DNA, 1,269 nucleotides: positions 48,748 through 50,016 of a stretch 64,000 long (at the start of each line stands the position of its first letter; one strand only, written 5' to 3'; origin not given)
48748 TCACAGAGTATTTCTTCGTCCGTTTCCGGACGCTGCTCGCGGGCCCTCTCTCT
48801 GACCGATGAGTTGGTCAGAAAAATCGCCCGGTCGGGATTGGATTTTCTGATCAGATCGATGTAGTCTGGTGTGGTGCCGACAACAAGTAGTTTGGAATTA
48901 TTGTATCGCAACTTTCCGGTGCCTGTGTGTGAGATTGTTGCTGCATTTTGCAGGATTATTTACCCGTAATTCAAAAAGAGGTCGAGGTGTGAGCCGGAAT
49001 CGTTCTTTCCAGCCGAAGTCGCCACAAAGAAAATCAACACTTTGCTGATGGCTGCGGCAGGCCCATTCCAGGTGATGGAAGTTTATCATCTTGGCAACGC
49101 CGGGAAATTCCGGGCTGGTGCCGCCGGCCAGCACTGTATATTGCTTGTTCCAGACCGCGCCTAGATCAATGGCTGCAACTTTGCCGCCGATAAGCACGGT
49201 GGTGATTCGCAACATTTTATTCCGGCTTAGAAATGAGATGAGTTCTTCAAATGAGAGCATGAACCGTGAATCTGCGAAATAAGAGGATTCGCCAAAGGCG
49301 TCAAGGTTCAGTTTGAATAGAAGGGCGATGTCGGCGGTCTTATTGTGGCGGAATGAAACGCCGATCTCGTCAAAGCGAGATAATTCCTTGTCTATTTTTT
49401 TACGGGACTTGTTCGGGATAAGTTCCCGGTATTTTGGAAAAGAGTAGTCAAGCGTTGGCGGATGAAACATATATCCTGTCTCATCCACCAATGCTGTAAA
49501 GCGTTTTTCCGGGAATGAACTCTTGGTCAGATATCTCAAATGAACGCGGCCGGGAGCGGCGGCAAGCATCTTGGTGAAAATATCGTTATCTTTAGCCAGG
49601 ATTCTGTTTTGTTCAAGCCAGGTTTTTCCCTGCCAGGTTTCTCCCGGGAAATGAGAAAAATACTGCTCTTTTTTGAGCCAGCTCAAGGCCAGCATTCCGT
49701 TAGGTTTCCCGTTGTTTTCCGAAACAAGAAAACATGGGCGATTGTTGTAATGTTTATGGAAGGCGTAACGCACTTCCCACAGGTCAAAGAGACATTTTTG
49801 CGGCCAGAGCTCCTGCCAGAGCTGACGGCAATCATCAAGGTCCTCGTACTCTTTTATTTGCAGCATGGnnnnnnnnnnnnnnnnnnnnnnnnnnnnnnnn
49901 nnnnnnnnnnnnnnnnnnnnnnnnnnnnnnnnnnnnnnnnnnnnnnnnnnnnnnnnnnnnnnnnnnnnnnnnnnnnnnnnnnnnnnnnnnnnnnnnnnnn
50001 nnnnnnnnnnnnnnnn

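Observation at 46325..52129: Sigma54/EBP-controlled orphan operon: AdoMetDC-like pyruvoyl enzyme, FemAB/CelD-type GNAT, ATP-grasp ligase and PLP decarboxylase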

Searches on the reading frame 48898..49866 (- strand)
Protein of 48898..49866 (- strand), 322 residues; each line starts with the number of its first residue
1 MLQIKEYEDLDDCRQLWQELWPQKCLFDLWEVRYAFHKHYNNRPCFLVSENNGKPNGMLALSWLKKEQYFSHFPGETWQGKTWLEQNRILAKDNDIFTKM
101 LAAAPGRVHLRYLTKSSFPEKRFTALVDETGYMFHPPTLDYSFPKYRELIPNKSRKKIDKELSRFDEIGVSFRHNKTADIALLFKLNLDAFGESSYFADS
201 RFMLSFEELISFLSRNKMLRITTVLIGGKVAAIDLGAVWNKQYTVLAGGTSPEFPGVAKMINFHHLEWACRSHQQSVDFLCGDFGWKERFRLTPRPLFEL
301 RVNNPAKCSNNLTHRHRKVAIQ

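Call 3: search_protein_families(library=pfam, proteins=[window:48898-49866:-], max_evalue=0.01)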
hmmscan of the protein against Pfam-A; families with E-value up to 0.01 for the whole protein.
window:48898-49866:- (322 aa): 1 family
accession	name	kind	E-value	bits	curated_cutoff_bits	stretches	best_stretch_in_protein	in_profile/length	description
PF13480.13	Acetyltransf_6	-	5.4e-18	66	22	1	153-288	2-143/143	Acetyltransferase (GNAT) domain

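Call 4: search_protein_families(library=ncbifam, proteins=[window:48898-49866:-], max_evalue=0.01)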
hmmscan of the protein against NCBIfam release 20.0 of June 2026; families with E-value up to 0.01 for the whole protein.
window:48898-49866:- (322 aa): 0 families

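Call 16: search_solved_structures(query=window:48898-49866:-, max_evalue=1)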
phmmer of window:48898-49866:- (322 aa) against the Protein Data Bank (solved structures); distinct sequences matched with E-value up to 1: 0.

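Call 25: find_homologous_proteins(query=window:48898-49866:-)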
Query window:48898-49866:- (322 aa): 898 proteins with E <= 0.001 among 1846 candidates; the best 120 are listed.
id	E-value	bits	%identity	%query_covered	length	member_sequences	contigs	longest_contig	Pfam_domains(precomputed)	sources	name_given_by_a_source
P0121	1.2e-224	763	100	100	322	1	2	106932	PF13480.14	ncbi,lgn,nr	ncbi:MAG: GNAT family N-acetyltransferase [Proteobacteria bacterium]|nr:GNAT family N-acetyltransfer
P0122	3.0e-165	567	73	100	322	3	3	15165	PF13480.14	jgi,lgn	jgi:CelD/BcsL family acetyltransferase involved in cellulose biosynthesis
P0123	1.9e-164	565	73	100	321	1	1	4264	PF13480.14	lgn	-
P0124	5.7e-163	560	73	100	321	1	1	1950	PF13480.14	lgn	-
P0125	6.4e-163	560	74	99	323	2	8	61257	PF13480.14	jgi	jgi:hypothetical protein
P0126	5.6e-157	540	70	100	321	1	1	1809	PF13480.14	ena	-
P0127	1.5e-155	536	70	100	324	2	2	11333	PF13480.14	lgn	-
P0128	1.5e-153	529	71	99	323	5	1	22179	PF13480.14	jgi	jgi:hypothetical protein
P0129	1.5e-147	509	67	100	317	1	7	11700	PF13480.14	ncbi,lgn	-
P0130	1.3e-123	431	56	99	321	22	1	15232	PF13480.14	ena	-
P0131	2.3e-121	423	58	94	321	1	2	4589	PF13480.14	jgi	jgi:hypothetical protein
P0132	1.2e-119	418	56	94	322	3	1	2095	PF13480.14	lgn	-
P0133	4.4e-119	416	55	94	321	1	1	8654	PF13480.14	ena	-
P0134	1.3e-118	414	54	98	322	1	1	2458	PF13480.14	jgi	-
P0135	1.4e-118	414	54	99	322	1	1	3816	PF13480.14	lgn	-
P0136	2.3e-118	413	54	97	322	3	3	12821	PF13480.14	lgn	-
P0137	3.2e-118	413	56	98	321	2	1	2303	PF13480.14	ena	-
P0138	7.6e-118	412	56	94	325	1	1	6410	PF13480.14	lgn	-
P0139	1.0e-117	411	55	93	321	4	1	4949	PF13480.14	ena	-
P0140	2.3e-117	410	54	94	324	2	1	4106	PF13480.14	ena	-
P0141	2.7e-116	407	55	94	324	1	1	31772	PF13480.14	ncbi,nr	ncbi:MAG: GNAT family N-acetyltransferase [Deltaproteobacteria bacterium]|nr:GNAT family N-acetyltra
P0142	3.0e-116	406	55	94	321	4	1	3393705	PF13480.14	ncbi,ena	-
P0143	9.0e-116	405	53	99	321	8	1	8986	PF13480.14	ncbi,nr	ncbi:MAG: GNAT family N-acetyltransferase [Desulfobacteraceae bacterium]|nr:GNAT family N-acetyltran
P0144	1.4e-115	404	53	96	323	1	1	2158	PF13480.14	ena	-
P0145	1.5e-115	404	55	94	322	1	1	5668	PF13480.14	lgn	-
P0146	1.8e-115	404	56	93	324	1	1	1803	PF13480.14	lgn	-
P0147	2.0e-115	404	55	95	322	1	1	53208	PF13480.14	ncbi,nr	ncbi:MAG: GNAT family N-acetyltransferase [Desulfobacteraceae bacterium]|nr:GNAT family N-acetyltran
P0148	2.8e-115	403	54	93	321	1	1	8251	PF13480.14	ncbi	ncbi:GNAT family N-acetyltransferase [Thermodesulfobacteriota bacterium]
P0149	6.7e-115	402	53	99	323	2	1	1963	PF13480.14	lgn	-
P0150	7.4e-115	402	51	99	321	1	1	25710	PF13480.14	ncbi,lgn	-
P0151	9.2e-115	401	54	93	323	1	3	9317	PF13480.14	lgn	-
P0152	1.1e-114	401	51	100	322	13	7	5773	PF13480.14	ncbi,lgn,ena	-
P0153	1.2e-114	401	56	91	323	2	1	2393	PF13480.14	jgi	-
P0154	1.7e-114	401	53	93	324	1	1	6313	PF13480.14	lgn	-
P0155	2.5e-114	400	52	99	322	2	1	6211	PF13480.14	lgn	-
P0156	2.8e-114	400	55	94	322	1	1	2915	PF13480.14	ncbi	-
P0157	2.8e-114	400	55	94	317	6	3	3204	PF13480.14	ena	-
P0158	5.0e-114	399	51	100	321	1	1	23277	PF13480.14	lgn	-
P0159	5.8e-114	399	53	93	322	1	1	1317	PF13480.14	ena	-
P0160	6.1e-114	399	50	98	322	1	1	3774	PF13480.14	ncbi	-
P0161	7.1e-114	399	54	93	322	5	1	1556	PF13480.14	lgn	-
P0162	9.2e-114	398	51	99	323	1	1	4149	PF13480.14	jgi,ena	-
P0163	1.1e-113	398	56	93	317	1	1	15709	PF13480.14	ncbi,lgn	-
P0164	1.2e-113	398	51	99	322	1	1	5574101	PF13480.14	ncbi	ncbi:GNAT family N-acetyltransferase [Desulforhopalus sp. 52FAK]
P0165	1.3e-113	398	54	94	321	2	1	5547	PF13480.14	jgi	jgi:hypothetical protein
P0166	2.1e-113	397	51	99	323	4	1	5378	PF13480.14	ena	-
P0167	2.2e-113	397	54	96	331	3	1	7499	PF13480.14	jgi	-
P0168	2.6e-113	397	55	93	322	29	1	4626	PF13480.14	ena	-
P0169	3.0e-113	397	54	93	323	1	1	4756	PF13480.14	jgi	jgi:hypothetical protein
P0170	3.1e-113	396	55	96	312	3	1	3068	PF13480.14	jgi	jgi:hypothetical protein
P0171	3.4e-113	396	52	97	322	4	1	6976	PF13480.14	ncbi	-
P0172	4.0e-113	396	55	93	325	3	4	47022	PF13480.14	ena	-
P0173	4.0e-113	396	55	93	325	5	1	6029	PF13480.14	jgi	jgi:hypothetical protein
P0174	5.4e-113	396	54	97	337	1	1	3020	PF13480.14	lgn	-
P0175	9.3e-113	395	53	96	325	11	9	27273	PF13480.14,PF09924.16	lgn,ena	-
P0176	9.3e-113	395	52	100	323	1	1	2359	PF13480.14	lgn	-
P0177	9.9e-113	395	55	93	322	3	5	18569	PF13480.14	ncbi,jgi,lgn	-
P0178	1.2e-112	394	55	94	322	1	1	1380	PF13480.14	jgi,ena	-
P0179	1.4e-112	394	54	94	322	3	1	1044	PF13480.14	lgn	-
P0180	1.4e-112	394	53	93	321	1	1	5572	PF13480.14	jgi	jgi:hypothetical protein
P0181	2.1e-112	394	55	93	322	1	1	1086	PF13480.14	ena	-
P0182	2.3e-112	394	52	100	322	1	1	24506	PF13480.14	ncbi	-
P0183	2.6e-112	393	55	93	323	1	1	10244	PF13480.14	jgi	jgi:hypothetical protein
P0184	2.7e-112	393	51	99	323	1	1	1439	PF13480.14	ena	-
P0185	3.2e-112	393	52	98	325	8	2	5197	PF13480.14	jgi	-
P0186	4.7e-112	393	51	97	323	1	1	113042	PF13480.14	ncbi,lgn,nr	ncbi:MAG: GNAT family N-acetyltransferase [Proteobacteria bacterium]|nr:GNAT family N-acetyltransfer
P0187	5.0e-112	392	55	93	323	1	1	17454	PF13480.14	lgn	-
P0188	5.1e-112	392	53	97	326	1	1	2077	PF13480.14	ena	-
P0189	5.4e-112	392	53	93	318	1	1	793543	PF13480.14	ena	-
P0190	6.6e-112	392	56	94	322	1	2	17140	PF13480.14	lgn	-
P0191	8.9e-112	392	54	93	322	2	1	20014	PF13480.14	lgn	-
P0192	9.2e-112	392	55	93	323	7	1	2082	PF13480.14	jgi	jgi:hypothetical protein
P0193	1.1e-111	391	51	98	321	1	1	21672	PF13480.14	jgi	jgi:hypothetical protein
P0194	1.2e-111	391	53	95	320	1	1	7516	PF13480.14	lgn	-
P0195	1.3e-111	391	53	99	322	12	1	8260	PF13480.14,PF09924.16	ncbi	-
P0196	1.8e-111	391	53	96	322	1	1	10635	PF13480.14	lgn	-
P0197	1.8e-111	391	51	98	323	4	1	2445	PF13480.14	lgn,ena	-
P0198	2.0e-111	391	53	95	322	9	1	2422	PF13480.14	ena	-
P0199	2.1e-111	390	50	100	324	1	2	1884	PF13480.14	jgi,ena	-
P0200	2.2e-111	390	52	99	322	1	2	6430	PF13480.14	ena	-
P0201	2.8e-111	390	53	94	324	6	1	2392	PF13480.14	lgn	-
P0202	3.0e-111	390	55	94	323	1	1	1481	PF13480.14,PF09924.16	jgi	jgi:hypothetical protein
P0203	3.0e-111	390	53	99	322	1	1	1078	PF13480.14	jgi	jgi:hypothetical protein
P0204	3.1e-111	390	53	95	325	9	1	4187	PF13480.14,PF09924.16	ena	-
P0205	3.8e-111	390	50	96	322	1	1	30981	PF13480.14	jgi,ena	-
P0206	4.1e-111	389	54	94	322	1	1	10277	PF13480.14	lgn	-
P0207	4.1e-111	389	53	96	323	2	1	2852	PF13480.14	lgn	-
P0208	4.5e-111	389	53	94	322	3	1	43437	PF13480.14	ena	-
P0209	4.6e-111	389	53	94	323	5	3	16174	PF13480.14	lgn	-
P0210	5.8e-111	389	55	93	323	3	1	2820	PF13480.14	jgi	jgi:hypothetical protein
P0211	5.9e-111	389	52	94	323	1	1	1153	PF13480.14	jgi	jgi:hypothetical protein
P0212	6.0e-111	389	54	93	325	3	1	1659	PF13480.14,PF09924.16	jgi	-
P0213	6.4e-111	389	53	95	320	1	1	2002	PF13480.14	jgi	jgi:hypothetical protein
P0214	7.2e-111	389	54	93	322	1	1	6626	PF13480.14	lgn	-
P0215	7.8e-111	389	55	93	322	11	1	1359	PF13480.14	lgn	-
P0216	1.1e-110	388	54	93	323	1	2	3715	PF13480.14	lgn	-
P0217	1.3e-110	388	53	94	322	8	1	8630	PF13480.14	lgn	-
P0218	1.3e-110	388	56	93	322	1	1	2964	PF13480.14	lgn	-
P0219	1.4e-110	388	55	93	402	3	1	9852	PF13480.14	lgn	-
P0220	1.5e-110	388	54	93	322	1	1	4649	PF13480.14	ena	-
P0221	1.5e-110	388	52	99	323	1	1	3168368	PF13480.14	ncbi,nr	ncbi:MAG: GNAT family N-acetyltransferase [Nitrospiraceae bacterium]|nr:MAG: GNAT family N-acetyltra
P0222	1.6e-110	388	53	93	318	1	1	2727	PF13480.14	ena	-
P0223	1.8e-110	387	54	93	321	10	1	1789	PF13480.14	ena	-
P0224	2.0e-110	387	54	93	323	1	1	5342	PF13480.14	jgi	jgi:hypothetical protein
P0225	2.0e-110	387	53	94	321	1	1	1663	PF13480.14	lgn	-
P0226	2.3e-110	387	53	93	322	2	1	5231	PF13480.14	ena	-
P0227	2.4e-110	387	54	93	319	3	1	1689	PF13480.14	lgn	-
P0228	2.9e-110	387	52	97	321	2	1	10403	PF13480.14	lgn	-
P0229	3.2e-110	387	54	94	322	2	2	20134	PF13480.14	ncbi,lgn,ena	-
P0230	3.2e-110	387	54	93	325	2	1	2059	PF13480.14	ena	-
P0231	3.8e-110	386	53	95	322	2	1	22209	PF13480.14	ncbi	-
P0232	4.4e-110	386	53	95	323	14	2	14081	PF13480.14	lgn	-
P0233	4.8e-110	386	54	93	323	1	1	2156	PF13480.14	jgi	-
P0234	4.9e-110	386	51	97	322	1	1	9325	PF13480.14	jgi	-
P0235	5.6e-110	386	54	93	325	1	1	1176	PF13480.14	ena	-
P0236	8.1e-110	385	54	95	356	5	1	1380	PF13480.14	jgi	jgi:Acetyltransferase (GNAT) domain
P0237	9.8e-110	385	53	94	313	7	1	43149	PF13480.14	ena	-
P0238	1.1e-109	385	55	95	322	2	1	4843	PF13480.14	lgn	-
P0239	1.2e-109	385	54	94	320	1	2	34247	PF13480.14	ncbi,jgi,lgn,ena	-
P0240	1.8e-109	384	54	93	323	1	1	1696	PF13480.14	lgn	-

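Call 28: search_protein_families(library=padloc, proteins=[window:48898-49866:-], max_evalue=0.001)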
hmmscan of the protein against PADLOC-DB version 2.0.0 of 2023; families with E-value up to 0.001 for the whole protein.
window:48898-49866:- (322 aa): 0 families

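Call 33: predict_structure(alignment_id=A2)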
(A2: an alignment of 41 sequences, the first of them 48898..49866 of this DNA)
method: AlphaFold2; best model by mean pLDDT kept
length: 322 residues; sequences in the alignment: 41
mean_pLDDT: 89.8   pTM: 0.86
mean pLDDT of the five models: 89.8, 89.5, 88.0, 87.8, 86.5
residues with pLDDT >= 90: 251; 70-90: 41; 50-70: 15; < 50: 15
segments of 3 or more residues with pLDDT < 50: 308-322
pLDDT, mean of each block of 10 residues (from residue 1): 93 97 94 97 97 94 94 91 89 93 94 88 76 95 96 91 92 96 96 93 97 98 98 97 96 92 97 96 67 91 64 37 33
secondary structure, 60 per line:
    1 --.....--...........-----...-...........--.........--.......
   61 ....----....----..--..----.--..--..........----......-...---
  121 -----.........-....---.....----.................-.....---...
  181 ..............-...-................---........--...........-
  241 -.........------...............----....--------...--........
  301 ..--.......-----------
elements in order: E3-7 H10-20 H30-40 E43-51 E54-64 E69-72 H94-103 E108-113 E126-134 H136-139 H143-147 H152-168 E170-174 H178-194 H200-215 E219-226 E229-239 E242-250 H257-271 E276-279 E293-302 H305-311

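Call 36: fold_search(model_id=the predicted structure, library=pdb)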
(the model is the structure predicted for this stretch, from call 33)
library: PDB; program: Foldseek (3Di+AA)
matches with E <= 10: 855; with E <= 0.001: 113
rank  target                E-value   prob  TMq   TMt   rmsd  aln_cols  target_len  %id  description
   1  9wqx                  2.7e-11  1.00  0.62  0.69   5.0       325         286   11  aminoacyl-tRNA-dependent peptide synthase, Sbb17, complexed with streptothrisamine (released 2026-04-01)
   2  1xe4                  2.7e-11  1.00  0.62  0.60   6.4       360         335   11  Crystal Structure of Weissella viridescens FemX (K36M) Mutant (released 2005-05-31)
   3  7z5y_A                2.7e-11  1.00  0.57  0.55   5.6       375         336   13  CRYSTAL STRUCTURE OF WEISSELLA VIRIDESCENS FEMXVV NON-RIBOSOMAL AMINO ACID TRANSFERASE IN COMPLEX WITH A PEPTIDYL-XNA  (released 2022-10-26)
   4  1xf8                  3.7e-11  1.00  0.61  0.59   6.5       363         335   12  Crystal Structure of Weissella viridescens FemX (Y254F) Mutant (released 2005-05-31)
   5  7z6a_A                4.4e-11  1.00  0.59  0.58   5.7       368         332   11  CRYSTAL STRUCTURE OF WEISSELLA VIRIDESCENS FEMXVV NON-RIBOSOMAL AMINO ACID TRANSFERASE IN COMPLEX WITH A PEPTIDYL-XNA  (released 2022-10-26)
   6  9wqw                  4.7e-11  1.00  0.61  0.67   4.6       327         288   12  aminoacyl-tRNA-dependent peptide synthase, Sbb17 (released 2026-04-01)
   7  1ne9                  5.0e-11  1.00  0.61  0.59   6.5       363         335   11  Crystal Structure of Weissella viridescens FemX at 1.7 Ang Resolution (released 2004-02-10)
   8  9wqy                  7.1e-11  1.00  0.62  0.69   4.6       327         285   12  aminoacyl-tRNA-dependent peptide synthase, Sba18, complexed with streptothrisamine (released 2026-04-01)
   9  4ii9_A                1.4e-10  1.00  0.55  0.53   5.2       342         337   12  Crystal structure of Weissella viridescens FemXVv non-ribosomal amino acid transferase in complex with a peptidyl-RNA  (released 2013-07-03)
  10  7wx7                  1.9e-09  1.00  0.42  0.46  10.6       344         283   12  complex of a legionella acetyltransferase VipF and COA/ACO (released 2023-02-22)
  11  6snr                  2.9e-09  1.00  0.58  0.48   7.0       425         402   11  Crystal structure of FemX (released 2020-09-09)
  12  7wx5                  4.9e-09  1.00  0.46  0.51   8.7       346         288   12  a Legionella acetyltransferase effector VipF (released 2023-02-22)
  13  9goe_A                5.6e-09  1.00  0.54  0.25   6.1       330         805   10  Cryo-EM structure of the multiple peptide resistance factor (MprF) from Pseudomonas aeruginosa bound to a synthetic na (released 2025-03-12)
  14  9j8s_A                7.0e-09  1.00  0.54  0.25   6.2       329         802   10  MprF from Pseudomonas aeruginosa in nanodisc, C2 symmetry (released 2025-09-03)
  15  2hqy_A                1.1e-08  1.00  0.56  0.59   6.0       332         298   11  Crystal Structure of Conserved Protein of Unknown Function from Bacteroides thetaiotaomicron VPI-5482 (released 2006-09-19)
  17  4v35                  2.0e-08  1.00  0.53  0.54   6.8       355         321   10  The Structure of A-PGS from Pseudomonas aeruginosa (released 2015-08-19)
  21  2wpw_A                2.7e-08  1.00  0.53  0.52   6.8       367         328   11  Tandem GNAT protein from the clavulanic acid biosynthesis pathway (without AcCoA) (released 2009-12-29)
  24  2wpw_B                3.3e-08  1.00  0.51  0.50   8.4       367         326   12  Tandem GNAT protein from the clavulanic acid biosynthesis pathway (without AcCoA) (released 2009-12-29)
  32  2wpw_C                7.0e-08  1.00  0.52  0.52   8.3       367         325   11  Tandem GNAT protein from the clavulanic acid biosynthesis pathway (without AcCoA) (released 2009-12-29)
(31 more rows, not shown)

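Call 92: search_protein_families(library=pfam, proteins=[P0219], max_evalue=0.001)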
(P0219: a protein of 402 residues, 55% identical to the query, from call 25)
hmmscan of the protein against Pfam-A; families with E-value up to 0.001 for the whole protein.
P0219 (402 aa): 1 family
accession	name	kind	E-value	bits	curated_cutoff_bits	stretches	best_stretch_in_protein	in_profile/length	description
PF13480.13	Acetyltransf_6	-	1.6e-17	64.4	22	1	153-287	2-142/143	Acetyltransferase (GNAT) domain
